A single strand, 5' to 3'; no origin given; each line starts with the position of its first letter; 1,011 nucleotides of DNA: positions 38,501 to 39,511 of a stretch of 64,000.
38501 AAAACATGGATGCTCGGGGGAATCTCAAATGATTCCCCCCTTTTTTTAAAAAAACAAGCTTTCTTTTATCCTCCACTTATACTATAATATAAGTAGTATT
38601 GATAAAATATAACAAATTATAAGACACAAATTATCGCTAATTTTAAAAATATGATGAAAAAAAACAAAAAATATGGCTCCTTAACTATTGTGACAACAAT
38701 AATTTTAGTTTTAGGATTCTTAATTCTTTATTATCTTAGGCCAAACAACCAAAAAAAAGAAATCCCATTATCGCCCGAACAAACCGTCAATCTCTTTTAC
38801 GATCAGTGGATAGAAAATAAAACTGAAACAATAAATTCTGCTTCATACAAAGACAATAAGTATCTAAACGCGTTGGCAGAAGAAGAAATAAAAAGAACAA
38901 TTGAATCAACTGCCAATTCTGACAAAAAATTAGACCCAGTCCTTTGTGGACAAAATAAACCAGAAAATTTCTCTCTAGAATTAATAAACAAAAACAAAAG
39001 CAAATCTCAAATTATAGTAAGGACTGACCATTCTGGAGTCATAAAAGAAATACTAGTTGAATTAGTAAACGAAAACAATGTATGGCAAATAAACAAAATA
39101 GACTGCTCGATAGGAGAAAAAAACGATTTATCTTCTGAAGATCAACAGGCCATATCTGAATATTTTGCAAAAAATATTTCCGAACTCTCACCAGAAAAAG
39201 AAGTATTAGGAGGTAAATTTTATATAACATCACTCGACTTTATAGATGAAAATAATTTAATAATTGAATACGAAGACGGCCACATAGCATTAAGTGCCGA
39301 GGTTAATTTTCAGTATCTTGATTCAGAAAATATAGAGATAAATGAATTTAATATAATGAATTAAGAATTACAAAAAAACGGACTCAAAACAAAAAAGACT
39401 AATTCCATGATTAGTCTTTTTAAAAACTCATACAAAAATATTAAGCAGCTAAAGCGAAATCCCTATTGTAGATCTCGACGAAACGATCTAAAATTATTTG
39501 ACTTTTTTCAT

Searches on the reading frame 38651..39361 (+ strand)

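Call 62: search_protein_families(library=pfam, proteins=[window:38651-39361:+], max_evalue=0.001)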
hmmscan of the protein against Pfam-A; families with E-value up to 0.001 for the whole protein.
window:38651-39361:+ (237 aa): 1 family
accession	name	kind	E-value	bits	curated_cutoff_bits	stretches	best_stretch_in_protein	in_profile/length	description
PF12883.13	DUF3828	-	2.7e-05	24.9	26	1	42-153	2-123/125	Protein of unknown function (DUF3828)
